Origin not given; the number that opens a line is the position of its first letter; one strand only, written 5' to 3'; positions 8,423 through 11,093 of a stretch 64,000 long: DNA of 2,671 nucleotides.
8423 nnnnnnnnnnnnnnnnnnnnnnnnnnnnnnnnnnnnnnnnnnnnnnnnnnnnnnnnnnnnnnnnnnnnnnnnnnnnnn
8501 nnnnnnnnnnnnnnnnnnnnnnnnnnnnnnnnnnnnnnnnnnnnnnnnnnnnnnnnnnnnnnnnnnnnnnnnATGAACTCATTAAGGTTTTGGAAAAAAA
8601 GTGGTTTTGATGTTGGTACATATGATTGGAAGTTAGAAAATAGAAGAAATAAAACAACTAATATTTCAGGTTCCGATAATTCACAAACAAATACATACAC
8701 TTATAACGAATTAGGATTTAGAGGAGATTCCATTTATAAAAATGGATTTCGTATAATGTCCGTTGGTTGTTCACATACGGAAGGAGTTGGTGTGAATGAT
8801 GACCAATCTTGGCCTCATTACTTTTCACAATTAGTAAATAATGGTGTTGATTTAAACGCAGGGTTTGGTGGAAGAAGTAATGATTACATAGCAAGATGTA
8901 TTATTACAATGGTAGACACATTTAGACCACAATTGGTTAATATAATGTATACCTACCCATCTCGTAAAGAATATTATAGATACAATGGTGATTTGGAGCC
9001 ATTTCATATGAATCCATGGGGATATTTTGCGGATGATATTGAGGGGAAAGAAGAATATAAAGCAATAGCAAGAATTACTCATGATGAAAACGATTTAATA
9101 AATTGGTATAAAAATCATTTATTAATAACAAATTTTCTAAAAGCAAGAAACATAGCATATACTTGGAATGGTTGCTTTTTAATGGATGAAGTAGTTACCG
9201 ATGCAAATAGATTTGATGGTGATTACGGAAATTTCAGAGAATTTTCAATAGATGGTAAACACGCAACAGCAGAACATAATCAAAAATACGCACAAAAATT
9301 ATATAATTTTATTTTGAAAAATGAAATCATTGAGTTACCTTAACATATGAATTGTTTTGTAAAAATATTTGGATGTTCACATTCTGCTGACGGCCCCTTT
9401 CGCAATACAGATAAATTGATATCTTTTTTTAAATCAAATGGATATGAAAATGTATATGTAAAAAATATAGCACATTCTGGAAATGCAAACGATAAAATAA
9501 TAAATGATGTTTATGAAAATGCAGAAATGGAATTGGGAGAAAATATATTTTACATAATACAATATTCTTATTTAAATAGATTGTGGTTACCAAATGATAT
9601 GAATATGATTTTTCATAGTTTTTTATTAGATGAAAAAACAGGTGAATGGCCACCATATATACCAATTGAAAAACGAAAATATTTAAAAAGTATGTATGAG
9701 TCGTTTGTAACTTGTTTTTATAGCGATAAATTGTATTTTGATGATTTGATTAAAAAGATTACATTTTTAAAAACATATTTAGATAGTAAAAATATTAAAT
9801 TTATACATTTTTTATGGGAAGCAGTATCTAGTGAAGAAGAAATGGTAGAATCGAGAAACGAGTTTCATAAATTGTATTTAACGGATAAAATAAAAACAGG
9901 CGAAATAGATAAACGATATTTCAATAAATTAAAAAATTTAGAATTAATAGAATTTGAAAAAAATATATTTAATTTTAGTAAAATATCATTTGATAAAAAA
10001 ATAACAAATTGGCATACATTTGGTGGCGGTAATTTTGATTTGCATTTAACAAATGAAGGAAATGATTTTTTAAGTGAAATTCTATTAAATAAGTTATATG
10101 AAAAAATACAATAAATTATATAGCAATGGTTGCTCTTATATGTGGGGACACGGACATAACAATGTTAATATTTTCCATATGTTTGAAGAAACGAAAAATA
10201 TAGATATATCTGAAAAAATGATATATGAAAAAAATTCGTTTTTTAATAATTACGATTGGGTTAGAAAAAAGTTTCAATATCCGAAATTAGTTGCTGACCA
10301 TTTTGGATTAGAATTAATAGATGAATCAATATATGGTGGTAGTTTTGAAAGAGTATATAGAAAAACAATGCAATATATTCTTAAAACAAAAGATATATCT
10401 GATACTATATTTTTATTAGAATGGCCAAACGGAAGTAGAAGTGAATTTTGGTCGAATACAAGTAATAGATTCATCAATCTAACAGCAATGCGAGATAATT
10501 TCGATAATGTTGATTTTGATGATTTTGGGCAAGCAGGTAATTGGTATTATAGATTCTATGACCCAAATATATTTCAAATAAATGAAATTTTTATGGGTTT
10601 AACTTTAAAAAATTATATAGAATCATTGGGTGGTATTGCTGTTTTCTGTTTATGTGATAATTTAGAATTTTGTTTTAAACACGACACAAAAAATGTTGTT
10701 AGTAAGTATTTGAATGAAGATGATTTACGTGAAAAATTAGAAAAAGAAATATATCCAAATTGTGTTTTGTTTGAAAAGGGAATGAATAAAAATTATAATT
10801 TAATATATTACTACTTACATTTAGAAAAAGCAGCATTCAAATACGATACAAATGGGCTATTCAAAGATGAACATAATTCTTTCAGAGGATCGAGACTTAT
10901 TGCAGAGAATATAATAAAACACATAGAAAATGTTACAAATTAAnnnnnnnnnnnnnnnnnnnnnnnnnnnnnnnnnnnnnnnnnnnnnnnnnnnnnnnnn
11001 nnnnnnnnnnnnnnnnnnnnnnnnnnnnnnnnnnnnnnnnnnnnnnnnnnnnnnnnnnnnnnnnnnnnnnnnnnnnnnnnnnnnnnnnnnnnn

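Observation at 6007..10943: Seven-member expansion of small SGNH/GDSL-family paralogs inside a phage glycosyltransferase island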

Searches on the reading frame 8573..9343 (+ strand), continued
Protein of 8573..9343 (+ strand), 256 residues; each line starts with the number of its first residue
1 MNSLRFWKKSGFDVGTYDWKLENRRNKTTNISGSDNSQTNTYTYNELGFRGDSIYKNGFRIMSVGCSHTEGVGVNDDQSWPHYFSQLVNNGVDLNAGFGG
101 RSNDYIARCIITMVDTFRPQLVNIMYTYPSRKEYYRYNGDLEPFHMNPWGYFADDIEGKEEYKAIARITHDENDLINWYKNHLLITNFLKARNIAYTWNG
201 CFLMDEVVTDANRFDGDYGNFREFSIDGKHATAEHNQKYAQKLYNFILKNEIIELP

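Call 67: fold_search(model_id=the predicted structure, library=viral)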
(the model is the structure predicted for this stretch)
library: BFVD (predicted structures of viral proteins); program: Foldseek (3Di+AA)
matches with E <= 10: 270; with E <= 0.001: 46
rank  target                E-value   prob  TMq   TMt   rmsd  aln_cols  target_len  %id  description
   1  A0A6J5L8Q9            5.3e-12  1.00  0.70  0.73   3.9       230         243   24  Uncharacterized protein [uncultured Caudovirales phage]
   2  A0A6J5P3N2            5.7e-12  1.00  0.73  0.71   3.6       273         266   18  Uncharacterized protein [uncultured Caudovirales phage]
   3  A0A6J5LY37            1.4e-09  1.00  0.61  0.66   5.5       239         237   18  Uncharacterized protein [uncultured Caudovirales phage]
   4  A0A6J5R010            1.9e-09  1.00  0.53  0.47  10.7       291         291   17  Uncharacterized protein [uncultured Caudovirales phage]
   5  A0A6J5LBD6            2.8e-09  1.00  0.65  0.40   5.4       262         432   22  SGNH hydrolase-type esterase domain-containing protein [uncultured Caudovirales phage]
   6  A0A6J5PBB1            4.2e-09  1.00  0.59  0.44   7.2       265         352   15  Uncharacterized protein [uncultured Caudovirales phage]
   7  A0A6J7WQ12            1.9e-08  1.00  0.58  0.50   6.1       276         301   14  Uncharacterized protein [uncultured Caudovirales phage]
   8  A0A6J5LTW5            2.3e-08  1.00  0.55  0.24   5.4       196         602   17  Radical_SAM domain containing protein [uncultured Caudovirales phage]
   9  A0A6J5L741            5.6e-08  1.00  0.52  0.54   5.7       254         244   18  SGNH_hydrolase domain containing protein [uncultured Caudovirales phage]
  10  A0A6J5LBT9            6.0e-08  1.00  0.55  0.52   5.6       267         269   16  Uncharacterized protein [uncultured Caudovirales phage]
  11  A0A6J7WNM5            8.6e-08  1.00  0.55  0.61   5.6       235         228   19  SGNH_hydrolase domain containing protein [uncultured Caudovirales phage]
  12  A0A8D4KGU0            9.7e-08  1.00  0.61  0.56   4.8       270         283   15  (no name in the UniProt tables at hand)
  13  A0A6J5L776            1.3e-07  1.00  0.57  0.77   4.0       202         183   21  SGNH_hydrolase domain containing protein [uncultured Caudovirales phage]
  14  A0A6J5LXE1            1.8e-07  1.00  0.56  0.68   4.3       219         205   16  Uncharacterized protein [uncultured Caudovirales phage]
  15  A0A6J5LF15            2.0e-07  1.00  0.55  0.53   5.4       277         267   17  Uncharacterized protein [uncultured Caudovirales phage]
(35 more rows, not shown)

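Call 70: find_encoding_contigs(protein=P0039, flank=10000, max_places=1)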
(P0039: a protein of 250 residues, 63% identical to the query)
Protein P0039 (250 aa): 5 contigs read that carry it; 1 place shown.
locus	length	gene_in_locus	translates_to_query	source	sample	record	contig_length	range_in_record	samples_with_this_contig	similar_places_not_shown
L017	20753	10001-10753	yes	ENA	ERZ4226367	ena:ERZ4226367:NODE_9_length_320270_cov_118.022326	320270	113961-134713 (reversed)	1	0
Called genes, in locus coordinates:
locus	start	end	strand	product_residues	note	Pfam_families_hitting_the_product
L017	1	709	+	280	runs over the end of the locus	-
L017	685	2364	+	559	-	PF02543:Carbam_trans_N, PF16861:Carbam_trans_C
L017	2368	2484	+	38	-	-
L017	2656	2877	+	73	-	-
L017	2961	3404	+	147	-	PF01583:APS_kinase, PF06414:Zeta_toxin (weak)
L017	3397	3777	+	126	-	-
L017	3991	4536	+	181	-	-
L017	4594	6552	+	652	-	PF14890:Intein_splicing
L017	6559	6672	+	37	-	-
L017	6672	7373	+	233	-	-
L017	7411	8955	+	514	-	PF04820:Trp_halogenase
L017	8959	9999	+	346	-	PF04055:Radical_SAM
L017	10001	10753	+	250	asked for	-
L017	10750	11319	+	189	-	-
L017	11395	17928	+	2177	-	-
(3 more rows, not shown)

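Call 71: find_encoding_contigs(protein=P0048, flank=10000, max_places=1)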
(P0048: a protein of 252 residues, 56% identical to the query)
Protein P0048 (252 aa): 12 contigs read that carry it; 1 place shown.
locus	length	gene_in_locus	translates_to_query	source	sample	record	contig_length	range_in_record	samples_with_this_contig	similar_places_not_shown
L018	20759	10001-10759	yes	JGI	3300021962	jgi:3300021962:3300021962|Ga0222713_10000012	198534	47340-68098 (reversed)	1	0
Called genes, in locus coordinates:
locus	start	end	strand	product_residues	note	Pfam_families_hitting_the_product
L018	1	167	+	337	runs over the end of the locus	PF00268:Ribonuc_red_sm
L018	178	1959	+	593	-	PF00317:Ribonuc_red_lgN, PF02867:Ribonuc_red_lgC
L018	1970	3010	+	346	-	-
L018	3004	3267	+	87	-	PF00085:Thioredoxin, PF13098:Thioredoxin_2 (weak)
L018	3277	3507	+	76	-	-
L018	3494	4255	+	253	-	PF25680:Mom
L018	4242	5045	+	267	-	PF25680:Mom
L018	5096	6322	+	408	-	PF14236:DruA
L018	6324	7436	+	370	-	-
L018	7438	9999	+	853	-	PF03104:DNA_pol_B_exo1, PF00136:DNA_pol_B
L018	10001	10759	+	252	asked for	-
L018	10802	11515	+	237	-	-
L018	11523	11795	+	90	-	-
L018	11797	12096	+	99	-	PF12643:MazG-like (faint)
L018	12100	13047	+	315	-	-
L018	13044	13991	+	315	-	PF03215:Rad17 (faint), PF05496:RuvB_N, PF24883:NPHP3_N (faint), PF00004:AAA, PF00910:RNA_helicase (weak), PF13173:AAA_14 (weak), PF13401:AAA_22 (faint), PF13177:DNA_pol3_delta2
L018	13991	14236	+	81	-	-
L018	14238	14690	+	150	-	PF16790:Phage_clamp_A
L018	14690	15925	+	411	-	PF04055:Radical_SAM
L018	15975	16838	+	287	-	PF10926:DUF2800 (weak), PF12705:PDDEXK_1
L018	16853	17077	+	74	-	-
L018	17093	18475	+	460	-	PF00534:Glycos_transf_1, PF20706:GT4-conflict (weak)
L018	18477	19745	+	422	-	-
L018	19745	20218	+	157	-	-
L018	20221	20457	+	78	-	-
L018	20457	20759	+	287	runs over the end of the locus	PF01073:3Beta_HSD, PF01370:Epimerase, PF02719:Polysacc_synt_2, PF04321:RmlD_sub_bind, PF07993:NAD_binding_4 (faint), PF16363:GDP_Man_Dehyd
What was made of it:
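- L018 also carries two Mom-like genes, a radical SAM gene, a PD-(D/E)XK nuclease and a GT4 that weakly matches the 'GT4-conflict' model (call 71).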

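Call 72: find_related_loci(query=A4, collection=viral_contigs, flank=10000)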
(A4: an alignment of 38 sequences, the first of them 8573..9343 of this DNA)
Query A4 (256 aa) in viral_contigs; peptide patterns used: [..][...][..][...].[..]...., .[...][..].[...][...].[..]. (x = any residue, [..] = any of these).
466 stretches matched a pattern; 342 encode a relative of the query (tblastn E <= 1e-3); the best 80 are kept; 80 distinct loci.
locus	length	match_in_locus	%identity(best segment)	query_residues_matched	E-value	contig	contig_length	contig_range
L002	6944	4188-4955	77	1-256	6e-141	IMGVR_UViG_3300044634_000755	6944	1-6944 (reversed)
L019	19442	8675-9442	76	1-256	1e-138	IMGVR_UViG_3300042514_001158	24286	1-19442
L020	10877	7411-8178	76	1-256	1e-138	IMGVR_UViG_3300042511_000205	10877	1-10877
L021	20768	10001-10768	76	1-256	1e-138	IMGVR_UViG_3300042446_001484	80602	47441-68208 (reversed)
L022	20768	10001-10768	76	1-256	9e-139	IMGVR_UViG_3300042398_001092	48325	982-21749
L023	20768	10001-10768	76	1-256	1e-138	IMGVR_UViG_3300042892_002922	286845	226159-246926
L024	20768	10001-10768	76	1-256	5e-138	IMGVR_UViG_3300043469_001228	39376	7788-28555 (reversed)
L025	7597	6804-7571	74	1-256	3e-134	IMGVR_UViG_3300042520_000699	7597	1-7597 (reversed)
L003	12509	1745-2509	75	1-255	5e-134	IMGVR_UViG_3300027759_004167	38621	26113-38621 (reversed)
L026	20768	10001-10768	74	1-256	2e-133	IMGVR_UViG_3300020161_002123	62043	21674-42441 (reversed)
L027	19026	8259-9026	73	1-256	7e-133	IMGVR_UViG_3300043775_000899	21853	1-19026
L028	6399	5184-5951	73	1-256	5e-133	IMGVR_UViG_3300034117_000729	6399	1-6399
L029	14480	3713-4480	73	1-256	1e-132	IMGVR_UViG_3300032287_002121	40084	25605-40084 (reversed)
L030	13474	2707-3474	73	1-256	2e-132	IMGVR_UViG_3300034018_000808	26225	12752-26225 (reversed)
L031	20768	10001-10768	73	1-256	2e-132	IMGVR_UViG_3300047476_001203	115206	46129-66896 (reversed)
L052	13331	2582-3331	55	1-254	3e-91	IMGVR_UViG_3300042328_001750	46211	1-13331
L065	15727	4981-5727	50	4-253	4e-87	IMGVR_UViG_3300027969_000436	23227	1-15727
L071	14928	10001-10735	54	1-250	1e-86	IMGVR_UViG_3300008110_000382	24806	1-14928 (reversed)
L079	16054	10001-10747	52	1-254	1e-84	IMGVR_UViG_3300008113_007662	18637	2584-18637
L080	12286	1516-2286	52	1-256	4e-84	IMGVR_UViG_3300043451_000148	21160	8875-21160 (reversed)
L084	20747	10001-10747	52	1-254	5e-84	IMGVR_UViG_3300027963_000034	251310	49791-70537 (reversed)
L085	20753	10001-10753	51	1-253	1e-83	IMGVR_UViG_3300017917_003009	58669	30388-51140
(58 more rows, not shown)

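Call 78: search_dna_similar(query=L018:7438-9999:+, collection=phages, mode=protein, max_rows=10)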
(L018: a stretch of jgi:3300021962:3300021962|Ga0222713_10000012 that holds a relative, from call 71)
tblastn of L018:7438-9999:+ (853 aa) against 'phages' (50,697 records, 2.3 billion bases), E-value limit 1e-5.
Records with a match: 2680; places in all: 2796; records where one place covers at least 80% of the query: 2169.
Best place of each record, by identity: <60% 2680.
By first word of the organism name: Escherichia 675; Synechococcus 377; Klebsiella 334; Salmonella 199; Vibrio 136; Aeromonas 92; Shigella 89; Acinetobacter 71; Cyanophage 61; Enterobacter 59; and 68 more.
By host as written in the record: - 468; Escherichia coli 281; Klebsiella pneumoniae 115; Synechococcus 107; Synechococcus sp. 38; Escherichia coli O157:H7 38; Aeromonas salmonicida 38; Salmonella enterica 30; and 589 more.
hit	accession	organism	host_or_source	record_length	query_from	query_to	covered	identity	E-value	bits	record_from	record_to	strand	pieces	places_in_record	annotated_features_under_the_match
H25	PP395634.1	Microcystis phage Mel-JY01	Microcystis elabens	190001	1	853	100%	49.2%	0e+0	820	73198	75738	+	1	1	PolB DNA polymerase elongation subunit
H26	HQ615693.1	Synechococcus phage S-CRM01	Synechococcus sp. LC16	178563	13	852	98%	31.4%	1e-97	341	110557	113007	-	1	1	DNA polymerase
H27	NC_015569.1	Synechococcus phage S-CRM01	Synechococcus sp. LC16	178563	13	852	98%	31.4%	1e-97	341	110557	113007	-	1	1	DNA polymerase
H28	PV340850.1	Synechococcus phage Sf-CH1b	Synechococcus sp. WH8102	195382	90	852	89%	32.7%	3e-96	337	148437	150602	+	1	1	DNA polymerase | hypothetical protein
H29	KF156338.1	Synechococcus phage ACG-2014h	Synechococcus sp. WH7803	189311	90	852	89%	32.5%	7e-93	327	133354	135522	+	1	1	DNA polymerase | hypothetical protein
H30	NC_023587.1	Synechococcus phage ACG-2014h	Synechococcus sp. WH7803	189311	90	852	89%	32.5%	7e-93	327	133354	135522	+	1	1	DNA polymerase | hypothetical protein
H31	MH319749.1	Marine virus AG-345-F15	single cell amplified by WGA-X; seawater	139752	90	852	89%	32.4%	3e-93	328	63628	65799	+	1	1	record has no annotation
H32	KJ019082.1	Synechococcus phage ACG-2014i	-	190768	90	838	88%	32.8%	1e-93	329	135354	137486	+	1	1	DNA polymerase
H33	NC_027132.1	Synechococcus phage ACG-2014i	-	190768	90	838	88%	32.8%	1e-93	329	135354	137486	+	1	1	DNA polymerase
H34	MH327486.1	Marine virus AG-341-P01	single cell amplified by WGA-X; seawater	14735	90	837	88%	32.7%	3e-97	339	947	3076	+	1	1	record has no annotation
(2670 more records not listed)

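Call 79: get_annotated_region(hit=H25, flank=9000)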
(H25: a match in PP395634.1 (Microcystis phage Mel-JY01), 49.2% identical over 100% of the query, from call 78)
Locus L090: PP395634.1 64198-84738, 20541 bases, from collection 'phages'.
description: Microcystis phage Mel-JY01, complete genome.
organism: Microcystis phage Mel-JY01 (NCBI taxid 3126653)
taxonomy: Viruses; Duplodnaviria; Heunggongvirae; Uroviricota; Caudoviricetes
host: Microcystis elabens; source: -; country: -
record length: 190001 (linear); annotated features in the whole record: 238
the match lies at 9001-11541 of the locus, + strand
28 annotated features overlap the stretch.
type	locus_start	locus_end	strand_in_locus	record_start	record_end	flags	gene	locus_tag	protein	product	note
CDS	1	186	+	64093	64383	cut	-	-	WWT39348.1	hypothetical protein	-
CDS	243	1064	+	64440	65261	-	-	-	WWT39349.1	hypothetical protein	-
CDS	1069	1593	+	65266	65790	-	-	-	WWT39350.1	hypothetical protein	-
CDS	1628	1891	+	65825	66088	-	-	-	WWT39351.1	hypothetical protein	-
CDS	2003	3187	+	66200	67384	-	-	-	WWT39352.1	AAA domain containing protein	-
CDS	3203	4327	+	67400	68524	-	-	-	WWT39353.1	RNA ligase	-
tRNA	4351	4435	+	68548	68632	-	-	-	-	tRNA-Leu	-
CDS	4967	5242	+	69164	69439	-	-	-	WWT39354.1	hypothetical protein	-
CDS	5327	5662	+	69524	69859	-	-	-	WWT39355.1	hypothetical protein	-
CDS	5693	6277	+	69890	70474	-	-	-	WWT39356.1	hypothetical protein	-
CDS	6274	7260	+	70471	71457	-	-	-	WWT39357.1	hypothetical protein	-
CDS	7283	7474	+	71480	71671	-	-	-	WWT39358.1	hypothetical protein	-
CDS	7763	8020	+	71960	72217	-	-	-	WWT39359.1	thioredoxin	-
CDS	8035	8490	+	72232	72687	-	-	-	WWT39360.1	hypothetical protein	-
CDS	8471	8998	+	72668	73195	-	-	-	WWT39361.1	hypothetical protein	-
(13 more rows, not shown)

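Call 82: search_protein_families(library=ncbifam, max_evalue=0.1, proteins=[window:8573-9343:+])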
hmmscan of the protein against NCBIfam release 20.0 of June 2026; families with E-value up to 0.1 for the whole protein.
window:8573-9343:+ (256 aa): 0 families

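Call 100: search_protein_families(library=pfam, max_evalue=0.01, proteins=[L071:5135-5854:+, L065:3259-3861:+, L084:15194-16078:+, L080:8218-8952:+, L025:239-1030:+, L079:5935-7506:+, L052:6445-7683:+, L085:233-1522:+])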
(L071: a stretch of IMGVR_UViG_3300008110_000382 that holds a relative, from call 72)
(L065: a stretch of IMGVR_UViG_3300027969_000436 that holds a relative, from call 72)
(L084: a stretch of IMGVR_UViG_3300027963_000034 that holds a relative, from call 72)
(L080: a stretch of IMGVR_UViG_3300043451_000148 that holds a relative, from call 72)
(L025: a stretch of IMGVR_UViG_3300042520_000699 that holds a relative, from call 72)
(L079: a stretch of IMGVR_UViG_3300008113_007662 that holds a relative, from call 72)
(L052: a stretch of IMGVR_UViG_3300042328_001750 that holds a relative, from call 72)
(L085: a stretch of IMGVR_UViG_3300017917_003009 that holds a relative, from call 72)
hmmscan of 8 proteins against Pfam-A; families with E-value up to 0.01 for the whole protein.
L071:5135-5854:+ (239 aa): 1 family
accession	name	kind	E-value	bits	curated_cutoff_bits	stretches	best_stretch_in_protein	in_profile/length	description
PF02747.20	PCNA_C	-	0.00022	21.9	23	1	187-232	79-124/128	Proliferating cell nuclear antigen, C-terminal domain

L065:3259-3861:+ (200 aa): 0 families

L084:15194-16078:+ (294 aa): 2 families
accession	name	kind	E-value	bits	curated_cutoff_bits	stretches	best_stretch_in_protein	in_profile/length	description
PF12705.13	PDDEXK_1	-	2.2e-21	77.3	22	1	3-280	1-242/247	PD-(D/E)XK nuclease superfamily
PF10926.14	DUF2800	-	1.2e-05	25.1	21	1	2-249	2-216/368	Protein of unknown function (DUF2800)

L080:8218-8952:+ (244 aa): 2 families
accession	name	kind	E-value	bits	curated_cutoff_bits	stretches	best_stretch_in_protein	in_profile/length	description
PF13640.12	2OG-FeII_Oxy_3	-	3e-06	28.5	27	1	140-229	4-95/98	2OG-Fe(II) oxygenase superfamily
PF13661.12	2OG-FeII_Oxy_4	-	0.0019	19.1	27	1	140-226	4-92/98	2OG-Fe(II) oxygenase superfamily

L025:239-1030:+ (263 aa): 0 families

L079:5935-7506:+ (523 aa): 1 family
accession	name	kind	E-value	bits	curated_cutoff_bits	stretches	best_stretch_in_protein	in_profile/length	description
PF01555.25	N6_N4_Mtase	-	3.5e-05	24.3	26.7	1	397-478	2-78/221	DNA methylase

L052:6445-7683:+ (412 aa): 1 family
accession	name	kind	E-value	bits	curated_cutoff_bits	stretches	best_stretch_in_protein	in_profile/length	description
PF04055.27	Radical_SAM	-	1.5e-06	28.9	29.5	1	122-254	3-120/166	Radical SAM superfamily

L085:233-1522:+ (429 aa): 1 family
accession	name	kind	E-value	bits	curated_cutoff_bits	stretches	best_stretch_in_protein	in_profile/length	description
PF06062.16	UPF0231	-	0.0007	20.4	25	1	330-403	10-80/121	Uncharacterised protein family (UPF0231)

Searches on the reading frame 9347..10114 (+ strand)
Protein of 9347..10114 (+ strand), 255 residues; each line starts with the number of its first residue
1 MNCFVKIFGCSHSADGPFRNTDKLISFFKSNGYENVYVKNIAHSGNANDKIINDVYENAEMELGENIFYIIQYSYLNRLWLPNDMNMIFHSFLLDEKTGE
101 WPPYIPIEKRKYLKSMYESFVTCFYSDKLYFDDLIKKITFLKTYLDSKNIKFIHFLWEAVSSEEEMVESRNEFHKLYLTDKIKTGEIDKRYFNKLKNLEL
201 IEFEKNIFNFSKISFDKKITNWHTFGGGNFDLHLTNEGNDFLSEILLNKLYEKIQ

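Call 9: search_protein_families(library=pfam, max_evalue=1, proteins=[window:9347-10114:+])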
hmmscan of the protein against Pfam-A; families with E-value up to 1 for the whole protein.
window:9347-10114:+ (255 aa): 2 families
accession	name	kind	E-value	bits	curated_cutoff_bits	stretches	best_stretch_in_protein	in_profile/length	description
PF01221.23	Dynein_light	-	0.04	14.7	29.1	1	198-242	25-72/86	Dynein light chain type 1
PF16029.10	DUF4787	-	0.26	11.9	27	0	173-190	38-56/63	Domain of unknown function (DUF4787)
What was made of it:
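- On Pfam DUF6071: 10098 scores 11.9 bits (call 9).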

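Call 10: search_protein_families(library=phrogs, max_evalue=0.01, proteins=[window:9347-10114:+])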
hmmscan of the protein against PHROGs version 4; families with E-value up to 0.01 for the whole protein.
window:9347-10114:+ (255 aa): 0 families

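Call 82: search_protein_families(library=ncbifam, max_evalue=0.1, proteins=[window:9347-10114:+])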
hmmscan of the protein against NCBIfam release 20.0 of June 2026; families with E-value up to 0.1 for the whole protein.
window:9347-10114:+ (255 aa): 0 families

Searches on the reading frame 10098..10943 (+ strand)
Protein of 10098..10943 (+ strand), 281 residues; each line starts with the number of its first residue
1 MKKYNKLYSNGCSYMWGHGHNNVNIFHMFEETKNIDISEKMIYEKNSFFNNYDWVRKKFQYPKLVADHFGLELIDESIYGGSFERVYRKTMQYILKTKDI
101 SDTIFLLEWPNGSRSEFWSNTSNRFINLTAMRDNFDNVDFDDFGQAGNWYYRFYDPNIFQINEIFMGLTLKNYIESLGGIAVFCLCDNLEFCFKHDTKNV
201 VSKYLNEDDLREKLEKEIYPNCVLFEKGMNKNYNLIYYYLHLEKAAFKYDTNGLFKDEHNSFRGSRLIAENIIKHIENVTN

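Call 9: search_protein_families(library=pfam, max_evalue=1, proteins=[window:10098-10943:+])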
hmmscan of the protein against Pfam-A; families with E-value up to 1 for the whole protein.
window:10098-10943:+ (281 aa): 1 family
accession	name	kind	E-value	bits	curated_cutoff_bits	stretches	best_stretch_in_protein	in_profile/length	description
PF19547.4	DUF6071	-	0.17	11.9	27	1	56-124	17-91/247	Family of unknown function (DUF6071)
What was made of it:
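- Closest known: Pfam DUF6071. Different: Window protein 10098 reaches only E 0.17 (call 9), below the gathering score.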

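Call 10: search_protein_families(library=phrogs, max_evalue=0.01, proteins=[window:10098-10943:+])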
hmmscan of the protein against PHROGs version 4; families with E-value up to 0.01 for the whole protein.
window:10098-10943:+ (281 aa): 0 families

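Call 60: search_dna_similar(query=window:10098-10943:+, collection=phages, mode=protein, max_rows=15, max_evalue=0.001)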
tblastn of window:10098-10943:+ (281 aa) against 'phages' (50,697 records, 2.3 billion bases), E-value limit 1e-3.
No match.

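Call 82: search_protein_families(library=ncbifam, max_evalue=0.1, proteins=[window:10098-10943:+])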
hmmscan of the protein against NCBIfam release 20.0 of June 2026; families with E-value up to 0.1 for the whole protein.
window:10098-10943:+ (281 aa): 1 family
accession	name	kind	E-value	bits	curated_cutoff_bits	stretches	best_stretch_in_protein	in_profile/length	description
NF002054.0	PRK00886.1-3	equivalog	0.0097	15.3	330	1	133-206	168-232/241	2-phosphosulfolactate phosphatase family protein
